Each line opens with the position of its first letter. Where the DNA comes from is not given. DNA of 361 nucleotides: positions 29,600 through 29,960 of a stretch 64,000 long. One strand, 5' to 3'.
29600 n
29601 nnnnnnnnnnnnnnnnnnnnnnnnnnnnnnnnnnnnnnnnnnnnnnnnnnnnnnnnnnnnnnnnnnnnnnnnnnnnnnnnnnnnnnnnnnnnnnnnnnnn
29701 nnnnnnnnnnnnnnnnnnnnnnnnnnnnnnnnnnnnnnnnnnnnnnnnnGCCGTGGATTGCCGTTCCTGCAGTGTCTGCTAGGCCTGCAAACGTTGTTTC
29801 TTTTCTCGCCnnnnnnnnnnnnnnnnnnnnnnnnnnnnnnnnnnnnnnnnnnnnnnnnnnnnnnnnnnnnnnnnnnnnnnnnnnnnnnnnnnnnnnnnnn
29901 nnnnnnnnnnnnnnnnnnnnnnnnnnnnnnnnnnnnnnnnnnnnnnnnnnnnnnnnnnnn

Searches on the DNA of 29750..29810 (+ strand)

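Call 33: search_dna_similar(query=window:29750-29810:+, collection=ecoli_genomes, mode=near, max_rows=6)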
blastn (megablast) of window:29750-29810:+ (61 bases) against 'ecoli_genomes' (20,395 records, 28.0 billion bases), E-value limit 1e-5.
Records with a match: 5186; places in all: 5189; records where one place covers at least 80% of the query: 5186.
Genomes with a match: 5186 of 5426; with a place that covers at least 80% of the query: 5186. Places per genome that has any: lowest 1, median 1, highest 2. On chromosomes: 5187 places; on plasmids: 2.
Best place of each record, by identity: >=99% 4; 95-99% 5182.
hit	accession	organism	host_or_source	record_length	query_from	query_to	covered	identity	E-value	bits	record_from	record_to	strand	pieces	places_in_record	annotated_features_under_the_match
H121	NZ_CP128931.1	Escherichia coli strain TUM9757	missing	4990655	1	61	100%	100.0%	5e-23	113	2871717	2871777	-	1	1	fliJ: flagellar export protein FliJ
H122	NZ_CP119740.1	Escherichia coli strain E94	bovine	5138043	1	61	100%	100.0%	5e-23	113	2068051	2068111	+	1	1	fliJ: flagellar export protein FliJ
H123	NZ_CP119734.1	Escherichia coli strain E92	bovine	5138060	1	61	100%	100.0%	5e-23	113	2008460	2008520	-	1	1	fliJ: flagellar export protein FliJ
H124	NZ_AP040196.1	Escherichia coli strain NR301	Homo sapiens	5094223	1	61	100%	100.0%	5e-23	113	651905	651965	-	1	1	fliJ: flagellar export protein FliJ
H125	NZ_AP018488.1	Escherichia coli O157:H7 strain PV15-279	Homo sapiens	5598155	1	61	100%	98.4%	2e-21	108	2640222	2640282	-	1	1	fliJ: flagellar export protein FliJ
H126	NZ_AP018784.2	Escherichia coli strain SK1144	-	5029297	1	61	100%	98.4%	2e-21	108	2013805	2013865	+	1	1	fliJ: flagellar export protein FliJ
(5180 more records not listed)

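Call 36: get_annotated_region(hit=H121, flank=20000)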
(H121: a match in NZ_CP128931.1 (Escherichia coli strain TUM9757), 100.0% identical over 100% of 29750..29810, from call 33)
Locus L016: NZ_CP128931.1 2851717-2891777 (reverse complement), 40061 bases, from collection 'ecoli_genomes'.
description: Escherichia coli strain TUM9757 chromosome, complete genome
organism: Escherichia coli strain TUM9757 (NCBI taxid 562)
replicon: chromosome; assembly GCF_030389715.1
host: missing; source: missing; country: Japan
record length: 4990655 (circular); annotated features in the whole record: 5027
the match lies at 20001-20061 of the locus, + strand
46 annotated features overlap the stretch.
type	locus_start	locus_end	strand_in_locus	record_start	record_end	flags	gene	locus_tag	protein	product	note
CDS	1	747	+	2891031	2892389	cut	hprS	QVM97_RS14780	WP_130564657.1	two-component system sensor histidine kinase HprS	-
CDS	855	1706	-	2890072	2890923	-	hchA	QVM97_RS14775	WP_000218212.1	glyoxalase III HchA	-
CDS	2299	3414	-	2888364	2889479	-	-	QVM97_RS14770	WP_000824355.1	porin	-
CDS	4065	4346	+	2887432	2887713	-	drpB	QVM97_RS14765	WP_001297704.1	cell division protein DrpB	-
CDS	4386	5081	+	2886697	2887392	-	yedJ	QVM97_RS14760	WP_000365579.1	phosphohydrolase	-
CDS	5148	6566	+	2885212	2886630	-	dcm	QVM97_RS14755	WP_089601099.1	DNA-cytosine methyltransferase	-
CDS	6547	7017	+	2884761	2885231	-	vsr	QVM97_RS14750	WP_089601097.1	VSPR family DNA mismatch endonuclease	-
CDS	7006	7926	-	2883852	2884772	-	yedA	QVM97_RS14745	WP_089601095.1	drug/metabolite exporter YedA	-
CDS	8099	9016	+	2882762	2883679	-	yedI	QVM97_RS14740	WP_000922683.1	DUF808 domain-containing protein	-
CDS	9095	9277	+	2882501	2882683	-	yodC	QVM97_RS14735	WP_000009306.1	YodC family protein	-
CDS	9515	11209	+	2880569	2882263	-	dgcQ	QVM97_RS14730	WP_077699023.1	cellulose biosynthesis regulator diguanylate cyclase DgcQ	-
CDS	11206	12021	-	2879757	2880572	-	yedP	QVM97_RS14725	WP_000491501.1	mannosyl-3-phosphoglycerate phosphatase-related protein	-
CDS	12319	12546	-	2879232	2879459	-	yodD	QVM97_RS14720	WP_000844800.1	peroxide/acid resistance protein YodD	-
CDS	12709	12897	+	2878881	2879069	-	dsrB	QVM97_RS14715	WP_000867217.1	protein DsrB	-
CDS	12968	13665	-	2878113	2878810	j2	-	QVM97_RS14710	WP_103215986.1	IS1-like element IS1A family transposase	programmed frameshift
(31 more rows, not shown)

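Call 37: get_annotated_region(hit=H122, flank=20000)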
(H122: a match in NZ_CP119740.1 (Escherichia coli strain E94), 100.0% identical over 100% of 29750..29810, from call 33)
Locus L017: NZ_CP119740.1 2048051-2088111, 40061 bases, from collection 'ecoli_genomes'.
description: Escherichia coli strain E94 chromosome, complete genome
organism: Escherichia coli strain E94 (NCBI taxid 562)
replicon: chromosome; assembly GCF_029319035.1
host: bovine; source: -; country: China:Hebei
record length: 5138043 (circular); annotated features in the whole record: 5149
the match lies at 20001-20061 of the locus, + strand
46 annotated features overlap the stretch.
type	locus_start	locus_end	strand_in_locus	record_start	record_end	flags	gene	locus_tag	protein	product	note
CDS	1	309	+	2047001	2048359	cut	hprS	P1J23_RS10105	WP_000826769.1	two-component system sensor histidine kinase HprS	-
CDS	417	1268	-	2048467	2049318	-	hchA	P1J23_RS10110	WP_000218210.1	glyoxalase III HchA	-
CDS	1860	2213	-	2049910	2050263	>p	-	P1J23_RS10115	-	porin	incomplete; partial in the middle of a contig; missing N-terminus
CDS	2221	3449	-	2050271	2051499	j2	-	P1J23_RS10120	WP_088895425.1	IS3-like element IS2 family transposase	programmed frameshift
CDS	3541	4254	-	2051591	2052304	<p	-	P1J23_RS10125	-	porin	incomplete; partial in the middle of a contig; missing C-terminus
CDS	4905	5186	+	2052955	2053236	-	drpB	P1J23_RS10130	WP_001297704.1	cell division protein DrpB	-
CDS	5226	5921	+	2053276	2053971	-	yedJ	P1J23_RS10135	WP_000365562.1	phosphohydrolase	-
CDS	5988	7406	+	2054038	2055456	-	dcm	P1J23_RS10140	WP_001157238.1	DNA-cytosine methyltransferase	-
CDS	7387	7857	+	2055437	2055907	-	vsr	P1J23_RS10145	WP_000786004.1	VSPR family DNA mismatch endonuclease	-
CDS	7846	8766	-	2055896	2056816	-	yedA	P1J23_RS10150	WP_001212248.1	drug/metabolite exporter YedA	-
CDS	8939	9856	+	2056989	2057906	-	yedI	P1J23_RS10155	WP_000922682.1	DUF808 domain-containing protein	-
CDS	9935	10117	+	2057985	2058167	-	yodC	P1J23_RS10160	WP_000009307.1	YodC family protein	-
CDS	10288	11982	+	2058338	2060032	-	dgcQ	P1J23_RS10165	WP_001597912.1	cellulose biosynthesis regulator diguanylate cyclase DgcQ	-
CDS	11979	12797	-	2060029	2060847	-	yedP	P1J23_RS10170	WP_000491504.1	mannosyl-3-phosphoglycerate phosphatase-related protein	-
CDS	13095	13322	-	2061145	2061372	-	yodD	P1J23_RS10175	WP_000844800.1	peroxide/acid resistance protein YodD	-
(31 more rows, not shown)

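Call 38: get_annotated_region(hit=H124, flank=20000)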
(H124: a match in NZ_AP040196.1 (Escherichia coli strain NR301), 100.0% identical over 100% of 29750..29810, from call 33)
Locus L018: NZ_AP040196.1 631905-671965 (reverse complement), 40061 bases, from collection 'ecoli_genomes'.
description: Escherichia coli strain NR301 chromosome, complete genome
organism: Escherichia coli strain NR301 (NCBI taxid 562)
replicon: chromosome; assembly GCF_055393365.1
host: Homo sapiens; source: -; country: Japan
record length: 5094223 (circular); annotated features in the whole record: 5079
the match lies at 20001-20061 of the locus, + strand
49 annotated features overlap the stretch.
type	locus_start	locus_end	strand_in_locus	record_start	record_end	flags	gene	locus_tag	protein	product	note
CDS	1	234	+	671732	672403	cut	hprR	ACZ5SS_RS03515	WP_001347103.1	response regulator transcription factor HprR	-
CDS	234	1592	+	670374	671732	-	hprS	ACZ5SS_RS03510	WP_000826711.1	two-component system sensor histidine kinase HprS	-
CDS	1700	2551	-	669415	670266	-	hchA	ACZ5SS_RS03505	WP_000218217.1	glyoxalase III HchA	-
CDS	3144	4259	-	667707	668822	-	-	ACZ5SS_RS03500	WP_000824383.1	porin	-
CDS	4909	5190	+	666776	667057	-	drpB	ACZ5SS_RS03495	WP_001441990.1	cell division protein DrpB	-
CDS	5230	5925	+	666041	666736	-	yedJ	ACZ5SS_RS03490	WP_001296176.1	phosphohydrolase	-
CDS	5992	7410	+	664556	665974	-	dcm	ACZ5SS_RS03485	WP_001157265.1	DNA-cytosine methyltransferase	-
CDS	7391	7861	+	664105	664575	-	vsr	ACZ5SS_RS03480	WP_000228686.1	VSPR family DNA mismatch endonuclease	-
CDS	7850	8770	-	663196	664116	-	yedA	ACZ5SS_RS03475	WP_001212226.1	drug/metabolite exporter YedA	-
CDS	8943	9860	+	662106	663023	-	yedI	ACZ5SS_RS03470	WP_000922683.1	DUF808 domain-containing protein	-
CDS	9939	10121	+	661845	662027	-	yodC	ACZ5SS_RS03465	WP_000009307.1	YodC family protein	-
CDS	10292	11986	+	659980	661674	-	dgcQ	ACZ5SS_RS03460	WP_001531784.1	cellulose biosynthesis regulator diguanylate cyclase DgcQ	-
CDS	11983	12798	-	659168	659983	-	yedP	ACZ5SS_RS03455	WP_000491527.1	mannosyl-3-phosphoglycerate phosphatase-related protein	-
CDS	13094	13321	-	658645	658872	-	yodD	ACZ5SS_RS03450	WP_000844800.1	peroxide/acid resistance protein YodD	-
CDS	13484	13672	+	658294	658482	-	dsrB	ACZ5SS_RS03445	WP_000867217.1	protein DsrB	-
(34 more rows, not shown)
